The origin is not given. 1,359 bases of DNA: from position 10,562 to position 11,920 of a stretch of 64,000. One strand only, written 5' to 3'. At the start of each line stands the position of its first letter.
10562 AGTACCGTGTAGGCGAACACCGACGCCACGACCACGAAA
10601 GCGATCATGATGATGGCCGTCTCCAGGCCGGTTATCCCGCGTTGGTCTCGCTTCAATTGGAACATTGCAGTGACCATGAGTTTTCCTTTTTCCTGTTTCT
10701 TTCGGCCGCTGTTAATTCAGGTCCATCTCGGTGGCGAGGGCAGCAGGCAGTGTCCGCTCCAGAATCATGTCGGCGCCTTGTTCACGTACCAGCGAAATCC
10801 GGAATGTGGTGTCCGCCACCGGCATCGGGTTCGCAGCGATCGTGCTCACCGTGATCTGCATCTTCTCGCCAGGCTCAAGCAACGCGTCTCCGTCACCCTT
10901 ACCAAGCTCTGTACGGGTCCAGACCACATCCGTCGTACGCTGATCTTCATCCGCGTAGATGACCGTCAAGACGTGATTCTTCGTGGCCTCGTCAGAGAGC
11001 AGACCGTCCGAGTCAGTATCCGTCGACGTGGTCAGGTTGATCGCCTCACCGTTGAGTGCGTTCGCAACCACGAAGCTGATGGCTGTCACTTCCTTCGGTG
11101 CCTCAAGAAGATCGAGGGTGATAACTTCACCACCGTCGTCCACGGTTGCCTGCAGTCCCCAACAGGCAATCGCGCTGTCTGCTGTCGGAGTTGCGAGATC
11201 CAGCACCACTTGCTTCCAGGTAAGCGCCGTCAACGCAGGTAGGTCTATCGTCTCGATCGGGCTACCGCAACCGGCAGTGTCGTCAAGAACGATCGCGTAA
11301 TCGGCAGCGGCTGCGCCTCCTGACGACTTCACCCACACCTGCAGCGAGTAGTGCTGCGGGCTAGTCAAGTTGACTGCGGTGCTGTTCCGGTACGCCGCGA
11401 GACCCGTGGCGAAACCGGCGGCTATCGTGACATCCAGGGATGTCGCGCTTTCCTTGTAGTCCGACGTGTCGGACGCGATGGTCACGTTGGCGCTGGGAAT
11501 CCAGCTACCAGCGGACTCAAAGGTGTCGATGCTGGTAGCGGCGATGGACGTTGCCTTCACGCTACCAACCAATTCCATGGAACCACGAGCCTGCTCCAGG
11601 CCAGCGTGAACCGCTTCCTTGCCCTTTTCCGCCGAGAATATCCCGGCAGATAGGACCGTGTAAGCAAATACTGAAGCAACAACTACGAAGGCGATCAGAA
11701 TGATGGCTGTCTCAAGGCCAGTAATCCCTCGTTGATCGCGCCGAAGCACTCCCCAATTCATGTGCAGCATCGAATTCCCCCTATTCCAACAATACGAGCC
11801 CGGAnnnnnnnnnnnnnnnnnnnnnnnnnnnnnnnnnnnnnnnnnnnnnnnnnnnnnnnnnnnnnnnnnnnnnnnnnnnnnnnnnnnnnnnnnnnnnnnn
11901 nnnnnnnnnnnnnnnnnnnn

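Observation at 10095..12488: Three tandem archaeal-type flagellin (archaellin) genes in a bacterial gene neighbourhood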

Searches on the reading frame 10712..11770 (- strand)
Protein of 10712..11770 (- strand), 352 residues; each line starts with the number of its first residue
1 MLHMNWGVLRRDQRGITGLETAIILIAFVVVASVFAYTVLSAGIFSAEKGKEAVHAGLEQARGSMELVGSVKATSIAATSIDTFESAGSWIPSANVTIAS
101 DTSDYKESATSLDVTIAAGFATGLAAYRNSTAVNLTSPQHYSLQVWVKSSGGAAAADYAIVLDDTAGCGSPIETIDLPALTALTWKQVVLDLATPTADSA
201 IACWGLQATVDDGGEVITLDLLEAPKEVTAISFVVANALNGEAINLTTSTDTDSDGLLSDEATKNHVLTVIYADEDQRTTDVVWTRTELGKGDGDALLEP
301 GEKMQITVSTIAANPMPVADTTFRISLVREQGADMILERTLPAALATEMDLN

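Call 3: search_protein_families(library=pfam, proteins=[window:10712-11770:-], max_evalue=1)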
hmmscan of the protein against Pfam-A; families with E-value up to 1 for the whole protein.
window:10712-11770:- (352 aa): 3 families
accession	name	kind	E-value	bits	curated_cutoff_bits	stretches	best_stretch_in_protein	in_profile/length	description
PF01917.21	Arch_flagellin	-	1e-16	62.1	29.5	2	15-90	1-80/162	Archaebacterial flagellin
PF05688.17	BIg21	-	0.0092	17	27.4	1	301-331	1-31/109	Bacterial Immunoglobulin-like 21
PF02018.23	CBM_4_9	-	0.072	13.9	25.9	1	83-197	8-121/136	Carbohydrate binding domain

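Call 4: search_protein_families(library=ncbifam, proteins=[window:10712-11770:-], max_evalue=1)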
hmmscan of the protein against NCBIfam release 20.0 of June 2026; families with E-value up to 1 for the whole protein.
window:10712-11770:- (352 aa): 2 families
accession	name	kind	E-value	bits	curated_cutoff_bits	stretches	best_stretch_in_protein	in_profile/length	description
TIGR02537.2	arch_flag_Nterm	domain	9e-08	31.5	20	1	13-42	2-31/33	archaellin/type IV pilin N-terminal domain-containing protein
NF006325.0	PRK08541.1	subfamily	0.64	9.8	210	1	11-89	6-89/221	flagellin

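Call 16: find_encoding_contigs(protein=window:10712-11770:-, flank=10000, max_places=6)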
Protein window:10712-11770:- (352 aa): 3 contigs read that carry it; 3 places shown.
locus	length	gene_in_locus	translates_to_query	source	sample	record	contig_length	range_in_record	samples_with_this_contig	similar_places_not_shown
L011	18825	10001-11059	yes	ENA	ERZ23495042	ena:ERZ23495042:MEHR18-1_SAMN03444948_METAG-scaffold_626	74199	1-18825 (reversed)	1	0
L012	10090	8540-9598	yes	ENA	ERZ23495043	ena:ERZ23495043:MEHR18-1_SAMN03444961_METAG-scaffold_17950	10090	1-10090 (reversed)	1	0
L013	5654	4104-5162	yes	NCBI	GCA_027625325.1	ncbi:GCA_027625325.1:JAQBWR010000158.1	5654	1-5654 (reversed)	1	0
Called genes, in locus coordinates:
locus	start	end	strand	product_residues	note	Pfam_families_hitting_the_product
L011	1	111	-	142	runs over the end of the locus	PF01243:PNPOx_N (weak), PF04289:DUF447_N (weak)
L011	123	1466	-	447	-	PF20695:UbiD_N, PF01977:UbiD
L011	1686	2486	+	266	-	-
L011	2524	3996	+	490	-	PF20695:UbiD_N, PF01977:UbiD, PF20696:UbiD_C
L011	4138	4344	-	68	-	-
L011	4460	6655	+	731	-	PF04932:Wzy_C, PF07719:TPR_2 (faint), PF13428:TPR_14 (faint), PF13424:TPR_12 (weak)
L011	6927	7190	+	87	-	PF00076:RRM_1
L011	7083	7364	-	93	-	-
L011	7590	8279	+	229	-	PF00196:GerE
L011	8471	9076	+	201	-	PF12804:NTP_transf_3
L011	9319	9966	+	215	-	PF01917:Flagellin_arch-type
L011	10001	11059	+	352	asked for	PF01917:Flagellin_arch-type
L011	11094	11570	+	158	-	PF01917:Flagellin_arch-type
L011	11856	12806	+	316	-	-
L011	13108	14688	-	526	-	PF00512:HisKA, PF02518:HATPase_c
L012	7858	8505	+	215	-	PF01917:Flagellin_arch-type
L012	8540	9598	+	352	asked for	PF01917:Flagellin_arch-type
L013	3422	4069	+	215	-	PF01917:Flagellin_arch-type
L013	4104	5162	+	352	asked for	PF01917:Flagellin_arch-type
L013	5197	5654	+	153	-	PF01917:Flagellin_arch-type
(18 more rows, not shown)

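Call 29: find_homologous_proteins(query=window:10712-11770:-, max_evalue=0.00001)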
Query window:10712-11770:- (352 aa): 4991 proteins with E <= 0.00001 among 8000 candidates; the best 120 are listed.
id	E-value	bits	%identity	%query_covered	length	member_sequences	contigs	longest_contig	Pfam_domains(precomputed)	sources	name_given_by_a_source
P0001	1.4e-202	690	94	98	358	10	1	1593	PF01917.22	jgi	-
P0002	4.3e-200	682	90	100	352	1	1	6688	PF01917.22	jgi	jgi:flagellin-like protein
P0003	2.1e-189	647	84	100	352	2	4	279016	PF01917.22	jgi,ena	jgi:flagellin-like protein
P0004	2.0e-183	627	86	98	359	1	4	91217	PF01917.22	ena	-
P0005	7.7e-175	599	78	100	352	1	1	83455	PF01917.22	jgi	jgi:flagellin-like protein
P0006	2.4e-174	597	81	98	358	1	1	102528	PF01917.22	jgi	jgi:flagellin-like protein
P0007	5.8e-163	560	75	98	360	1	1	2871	PF01917.22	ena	-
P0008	1.1e-160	552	74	98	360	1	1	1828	PF01917.22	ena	-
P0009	1.2e-159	549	74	98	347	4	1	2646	PF01917.22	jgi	jgi:flagellin-like protein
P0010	9.2e-152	523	70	100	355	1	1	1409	PF01917.22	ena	-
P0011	3.3e-150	518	69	99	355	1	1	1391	PF01917.22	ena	-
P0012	6.1e-148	510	70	99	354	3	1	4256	PF01917.22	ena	-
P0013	2.7e-145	502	71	97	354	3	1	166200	PF01917.22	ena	-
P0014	1.1e-144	500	69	97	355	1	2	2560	PF01917.22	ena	-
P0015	6.3e-142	491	67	98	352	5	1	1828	PF01917.22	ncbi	-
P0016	3.4e-141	488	69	99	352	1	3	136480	PF01917.22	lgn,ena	-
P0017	8.6e-141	487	64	100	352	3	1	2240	PF01917.22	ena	-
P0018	2.5e-140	485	67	98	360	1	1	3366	PF01917.22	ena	-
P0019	1.9e-138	479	66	98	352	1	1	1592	PF01917.22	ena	-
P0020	3.5e-138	478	66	98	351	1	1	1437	PF01917.22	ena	-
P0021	1.5e-135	470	66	98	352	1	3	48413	PF01917.22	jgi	jgi:flagellin-like protein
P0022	7.7e-132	457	63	98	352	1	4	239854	PF01917.22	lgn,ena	-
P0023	2.3e-131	456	62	100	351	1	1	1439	PF01917.22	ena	-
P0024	3.5e-130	452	64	98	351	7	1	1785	PF01917.22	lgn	-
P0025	1.0e-127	444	65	98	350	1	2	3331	PF01917.22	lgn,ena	-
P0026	1.0e-126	441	62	100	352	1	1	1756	PF01917.22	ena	-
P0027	1.3e-126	440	62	100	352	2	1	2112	PF01917.22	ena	-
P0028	3.1e-126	439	62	98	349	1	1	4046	PF01917.22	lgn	-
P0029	4.6e-126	438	62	100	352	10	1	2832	PF01917.22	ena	-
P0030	2.6e-125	436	61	98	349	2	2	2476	PF01917.22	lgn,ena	-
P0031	1.1e-124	434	61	100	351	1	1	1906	PF01917.22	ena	-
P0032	1.8e-124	433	60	100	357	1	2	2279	PF01917.22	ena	-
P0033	9.6e-124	431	64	91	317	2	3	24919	PF01917.22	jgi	jgi:archaellin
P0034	1.2e-123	430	60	98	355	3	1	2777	PF01917.22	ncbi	-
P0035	3.6e-123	429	63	100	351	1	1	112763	PF01917.22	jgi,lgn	jgi:flagellin-like protein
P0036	7.6e-123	428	59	100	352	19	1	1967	PF01917.22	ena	-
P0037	5.2e-122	425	60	98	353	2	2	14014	PF01917.22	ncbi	ncbi:MAG: archaellin/type IV pilin N-terminal domain-containing protein [Dehalococcoidia bacterium]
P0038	6.6e-122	425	60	99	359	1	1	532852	PF01917.22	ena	-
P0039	7.8e-122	425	59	100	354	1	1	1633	PF01917.22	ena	-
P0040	8.4e-122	424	58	100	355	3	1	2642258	PF01917.22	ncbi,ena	-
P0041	2.6e-121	423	61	100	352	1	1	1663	PF01917.22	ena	-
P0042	6.4e-120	418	59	100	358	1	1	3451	PF01917.22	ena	-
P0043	1.4e-119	417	58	100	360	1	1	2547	PF01917.22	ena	-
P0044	2.2e-117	410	57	100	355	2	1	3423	PF01917.22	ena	-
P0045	2.3e-117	410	60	98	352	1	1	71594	PF01917.22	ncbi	ncbi:MAG: archaellin/type IV pilin N-terminal domain-containing protein [Dehalococcoidia bacterium]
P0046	2.7e-117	410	58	100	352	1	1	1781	PF01917.22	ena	-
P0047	3.5e-115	403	56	100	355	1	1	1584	PF01917.22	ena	-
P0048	1.1e-114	401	58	98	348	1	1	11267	PF01917.22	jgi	jgi:archaellin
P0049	1.2e-114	401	56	100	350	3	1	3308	PF01917.22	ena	-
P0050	2.8e-111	390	56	98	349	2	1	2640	PF01917.22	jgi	-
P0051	2.5e-110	387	57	98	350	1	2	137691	PF01917.22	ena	-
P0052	4.4e-110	386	55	98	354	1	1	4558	PF01917.22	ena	-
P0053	1.2e-109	385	55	99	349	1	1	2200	PF01917.22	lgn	-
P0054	6.7e-108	379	58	97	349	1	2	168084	PF01917.22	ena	-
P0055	2.3e-107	377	56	98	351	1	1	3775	PF01917.22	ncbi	-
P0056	6.3e-107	376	54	100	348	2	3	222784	PF01917.22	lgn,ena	-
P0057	1.5e-106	374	54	98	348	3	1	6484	PF01917.22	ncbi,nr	ncbi:MAG: hypothetical protein Q8O40_09345 [Chloroflexota bacterium]|nr:hypothetical protein [Chloro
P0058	2.4e-106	374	54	100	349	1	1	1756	PF01917.22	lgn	-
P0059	5.6e-104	366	55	99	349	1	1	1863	PF01917.22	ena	-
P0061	1.6e-103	364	55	98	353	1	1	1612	PF01917.22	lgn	-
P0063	6.4e-101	356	54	100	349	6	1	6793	PF01917.22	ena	-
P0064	2.8e-99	350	53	98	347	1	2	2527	PF01917.22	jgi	-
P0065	5.7e-98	346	59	85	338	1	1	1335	PF01917.22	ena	-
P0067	1.9e-93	331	52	97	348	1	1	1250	PF01917.22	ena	-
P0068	5.4e-93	330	51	96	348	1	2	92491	PF01917.22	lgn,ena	-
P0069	2.2e-92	328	51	98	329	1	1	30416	PF01917.22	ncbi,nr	ncbi:MAG: flab1 [Dehalococcoidia bacterium]|nr:flab1 [Dehalococcoidia bacterium]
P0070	3.1e-92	327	47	97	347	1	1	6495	PF01917.22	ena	-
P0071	3.6e-92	327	38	57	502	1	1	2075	PF01917.22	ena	-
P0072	3.8e-92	327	66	67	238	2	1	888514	PF01917.22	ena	-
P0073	8.6e-92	326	52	97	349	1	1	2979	PF01917.22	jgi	-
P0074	2.4e-91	324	37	57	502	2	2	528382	PF01917.22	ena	-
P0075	8.4e-91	323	49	97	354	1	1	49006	PF01917.22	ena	-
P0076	3.0e-90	321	50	97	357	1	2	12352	PF01917.22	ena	-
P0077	1.1e-89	319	48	96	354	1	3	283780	PF01917.22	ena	-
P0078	5.0e-89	317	50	98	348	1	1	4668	PF01917.22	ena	-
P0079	1.2e-88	316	48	96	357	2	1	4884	PF01917.22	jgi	jgi:archaellin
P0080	6.0e-88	313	39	80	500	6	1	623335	PF01917.22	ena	-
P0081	2.7e-87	311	49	98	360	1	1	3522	PF01917.22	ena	-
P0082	1.0e-85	306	46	95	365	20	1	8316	PF01917.22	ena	-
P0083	4.6e-85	304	47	96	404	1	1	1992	PF01917.22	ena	-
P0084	1.5e-84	302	47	96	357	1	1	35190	PF01917.22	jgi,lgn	jgi:flagellin-like protein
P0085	3.2e-84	301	46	96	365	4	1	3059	PF01917.22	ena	-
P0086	6.0e-84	300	47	100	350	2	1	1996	PF01917.22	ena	-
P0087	8.2e-84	300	46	97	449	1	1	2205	PF01917.22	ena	-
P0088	2.3e-83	298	46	96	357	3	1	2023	PF01917.22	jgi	jgi:flagellin-like protein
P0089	2.7e-83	298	46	95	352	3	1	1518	PF01917.22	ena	-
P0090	5.3e-82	294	46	100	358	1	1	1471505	PF01917.22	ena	-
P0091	6.4e-82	293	48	96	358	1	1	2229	PF01917.22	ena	-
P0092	1.1e-81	293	48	98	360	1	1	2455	PF01917.22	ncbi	-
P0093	1.1e-81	293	47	97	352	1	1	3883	PF01917.22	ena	-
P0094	1.3e-81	292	48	97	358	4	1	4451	PF01917.22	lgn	-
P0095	1.9e-81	292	47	97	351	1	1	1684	PF01917.22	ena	-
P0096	2.2e-81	292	46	96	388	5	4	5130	PF01917.22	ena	-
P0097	4.7e-81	291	46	98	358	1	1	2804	PF01917.22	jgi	jgi:flagellin FlaB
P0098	1.0e-80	289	42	96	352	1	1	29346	PF01917.22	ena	-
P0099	1.2e-80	289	47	97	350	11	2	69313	PF01917.22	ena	-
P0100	2.6e-80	288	45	97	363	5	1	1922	PF01917.22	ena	-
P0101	3.2e-80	288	46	98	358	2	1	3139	PF01917.22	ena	-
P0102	3.5e-80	288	46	100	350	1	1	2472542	PF01917.22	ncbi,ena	-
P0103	5.3e-80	287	48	97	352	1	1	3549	PF01917.22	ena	-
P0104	7.4e-80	287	45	98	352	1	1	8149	PF01917.22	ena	-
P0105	7.8e-80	287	46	98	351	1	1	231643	PF01917.22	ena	-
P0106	9.5e-80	286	46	100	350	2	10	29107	PF01917.22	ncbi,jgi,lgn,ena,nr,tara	ncbi:MAG: hypothetical protein CL694_09620 [Chloroflexi bacterium]|jgi:archaellin|nr:hypothetical pr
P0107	1.4e-79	286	47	97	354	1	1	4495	PF01917.22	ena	-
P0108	1.7e-79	285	45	97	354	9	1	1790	PF01917.22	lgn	-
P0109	1.8e-79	285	46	98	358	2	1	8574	PF01917.22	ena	-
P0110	1.8e-79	285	45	98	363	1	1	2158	PF01917.22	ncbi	-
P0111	4.6e-79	284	45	98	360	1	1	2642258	PF01917.22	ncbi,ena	-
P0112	5.3e-79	284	48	96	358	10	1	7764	PF01917.22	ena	-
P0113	6.2e-79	284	44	97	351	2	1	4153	PF01917.22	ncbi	ncbi:MAG: archaellin/type IV pilin N-terminal domain-containing protein [Dehalococcoidia bacterium]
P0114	8.5e-79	283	45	100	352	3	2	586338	PF01917.22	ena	-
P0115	1.0e-78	283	47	97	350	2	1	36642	PF01917.22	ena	-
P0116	1.1e-78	283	45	95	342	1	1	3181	PF01917.22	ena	-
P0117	1.2e-78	283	44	98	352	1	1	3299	PF01917.22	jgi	-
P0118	1.3e-78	283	46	97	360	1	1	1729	PF01917.22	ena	-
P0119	7.4e-78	280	46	100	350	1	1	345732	PF01917.22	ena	-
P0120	8.2e-78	280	43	99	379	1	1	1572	PF01917.22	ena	-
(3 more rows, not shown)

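Call 30: find_encoding_contigs(protein=P0003, flank=10000, max_places=3)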
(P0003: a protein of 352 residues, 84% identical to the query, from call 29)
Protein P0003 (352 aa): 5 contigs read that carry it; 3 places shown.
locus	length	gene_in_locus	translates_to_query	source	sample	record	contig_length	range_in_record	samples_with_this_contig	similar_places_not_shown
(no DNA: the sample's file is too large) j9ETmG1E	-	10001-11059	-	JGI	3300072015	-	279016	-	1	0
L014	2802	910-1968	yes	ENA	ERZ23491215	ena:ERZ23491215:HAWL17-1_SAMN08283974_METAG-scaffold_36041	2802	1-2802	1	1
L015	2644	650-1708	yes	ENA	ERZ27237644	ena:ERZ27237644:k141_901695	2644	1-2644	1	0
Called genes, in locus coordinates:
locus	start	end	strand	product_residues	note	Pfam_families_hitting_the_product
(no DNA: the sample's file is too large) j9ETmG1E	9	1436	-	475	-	PF13393:tRNA-synt_His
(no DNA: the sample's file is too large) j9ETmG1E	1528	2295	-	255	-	PF03099:BPL_LplA_LipB, PF02237:BPL_C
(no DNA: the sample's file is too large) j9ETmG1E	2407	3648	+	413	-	PF07690:MFS_1, PF12832:MFS_1_like (weak), PF00083:Sugar_tr (weak), PF05977:MFS_3, PF03209:PUCC, PF00083:Sugar_tr, PF07690:MFS_1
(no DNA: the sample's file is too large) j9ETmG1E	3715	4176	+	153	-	PF14588:YjgF_endoribonc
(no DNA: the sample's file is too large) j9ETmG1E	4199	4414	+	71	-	PF10041:DUF2277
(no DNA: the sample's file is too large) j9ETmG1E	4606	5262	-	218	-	PF09360:zf-CDGSH, PF06902:Fer4_19, PF09360:zf-CDGSH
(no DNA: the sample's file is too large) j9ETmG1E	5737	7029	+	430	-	PF00355:Rieske, PF19301:LigXa_C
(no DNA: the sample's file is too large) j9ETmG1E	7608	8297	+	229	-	PF00196:GerE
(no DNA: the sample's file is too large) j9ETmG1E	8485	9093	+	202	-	PF12804:NTP_transf_3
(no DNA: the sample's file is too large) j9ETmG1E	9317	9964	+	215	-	PF01917:Flagellin_arch-type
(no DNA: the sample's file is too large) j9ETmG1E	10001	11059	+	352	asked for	PF01917:Flagellin_arch-type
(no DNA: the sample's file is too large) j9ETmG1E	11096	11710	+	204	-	PF01917:Flagellin_arch-type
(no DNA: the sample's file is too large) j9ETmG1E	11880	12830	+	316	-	-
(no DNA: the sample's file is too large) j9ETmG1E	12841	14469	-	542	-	PF08448:PAS_4 (weak), PF13426:PAS_9 (weak), PF00512:HisKA, PF13581:HATPase_c_2 (faint), PF02518:HATPase_c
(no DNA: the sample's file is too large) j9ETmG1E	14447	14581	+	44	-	-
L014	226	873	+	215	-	PF01917:Flagellin_arch-type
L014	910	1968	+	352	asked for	PF01917:Flagellin_arch-type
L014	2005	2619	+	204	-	PF01917:Flagellin_arch-type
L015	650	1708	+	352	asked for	PF01917:Flagellin_arch-type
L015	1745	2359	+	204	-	PF01917:Flagellin_arch-type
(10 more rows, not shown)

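Call 31: find_encoding_contigs(protein=P0004, flank=10000, max_places=3)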
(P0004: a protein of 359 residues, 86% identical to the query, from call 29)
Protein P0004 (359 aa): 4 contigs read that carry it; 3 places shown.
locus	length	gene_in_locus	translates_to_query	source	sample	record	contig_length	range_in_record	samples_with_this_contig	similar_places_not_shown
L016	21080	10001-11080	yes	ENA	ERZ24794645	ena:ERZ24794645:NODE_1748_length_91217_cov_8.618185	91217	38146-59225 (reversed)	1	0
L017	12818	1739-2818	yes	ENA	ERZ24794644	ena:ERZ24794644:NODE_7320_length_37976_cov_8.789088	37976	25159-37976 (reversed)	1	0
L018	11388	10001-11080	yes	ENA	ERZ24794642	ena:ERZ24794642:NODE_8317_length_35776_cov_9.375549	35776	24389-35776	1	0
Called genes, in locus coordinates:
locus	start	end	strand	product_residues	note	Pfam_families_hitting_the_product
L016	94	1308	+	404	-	PF07690:MFS_1, PF05977:MFS_3, PF07690:MFS_1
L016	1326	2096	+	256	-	-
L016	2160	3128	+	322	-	PF00296:Bac_luciferase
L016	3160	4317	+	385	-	PF04909:Amidohydro_2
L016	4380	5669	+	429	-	PF07690:MFS_1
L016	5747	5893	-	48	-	-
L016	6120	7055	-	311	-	PF01527:HTH_Tnp_1 (weak), PF13011:LZ_Tnp_IS481, PF13384:HTH_23, PF13518:HTH_28, PF13551:HTH_29, PF13565:HTH_32, PF00665:rve, PF13683:rve_3, +2 more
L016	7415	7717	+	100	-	PF18902:DUF5658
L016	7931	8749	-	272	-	PF00196:GerE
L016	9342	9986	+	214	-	PF01917:Flagellin_arch-type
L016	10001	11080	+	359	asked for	PF01917:Flagellin_arch-type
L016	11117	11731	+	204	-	PF01917:Flagellin_arch-type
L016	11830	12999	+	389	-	-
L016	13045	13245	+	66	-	-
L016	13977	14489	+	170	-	PF00027:cNMP_binding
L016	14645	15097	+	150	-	-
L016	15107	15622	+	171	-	-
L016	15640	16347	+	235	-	PF05625:PAXNEB (weak), PF13481:AAA_25, PF06745:ATPase, PF23442:DUF7125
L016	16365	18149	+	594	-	PF00437:T2SSE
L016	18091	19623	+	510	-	-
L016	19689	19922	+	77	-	-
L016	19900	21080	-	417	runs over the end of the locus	PF07690:MFS_1, PF01306:LacY_symp, PF00083:Sugar_tr, PF07690:MFS_1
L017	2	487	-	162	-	?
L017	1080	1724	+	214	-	PF01917:Flagellin_arch-type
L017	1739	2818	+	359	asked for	PF01917:Flagellin_arch-type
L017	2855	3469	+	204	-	PF01917:Flagellin_arch-type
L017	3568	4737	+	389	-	-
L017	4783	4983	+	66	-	-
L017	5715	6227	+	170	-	PF00027:cNMP_binding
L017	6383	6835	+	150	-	-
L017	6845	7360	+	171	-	-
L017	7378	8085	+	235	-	PF05625:PAXNEB (weak), PF13481:AAA_25, PF06745:ATPase, PF23442:DUF7125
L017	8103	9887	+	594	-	PF00437:T2SSE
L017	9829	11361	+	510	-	-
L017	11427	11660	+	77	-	-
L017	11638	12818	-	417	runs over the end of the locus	PF07690:MFS_1, PF01306:LacY_symp, PF00083:Sugar_tr, PF07690:MFS_1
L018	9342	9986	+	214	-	PF01917:Flagellin_arch-type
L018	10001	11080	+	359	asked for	PF01917:Flagellin_arch-type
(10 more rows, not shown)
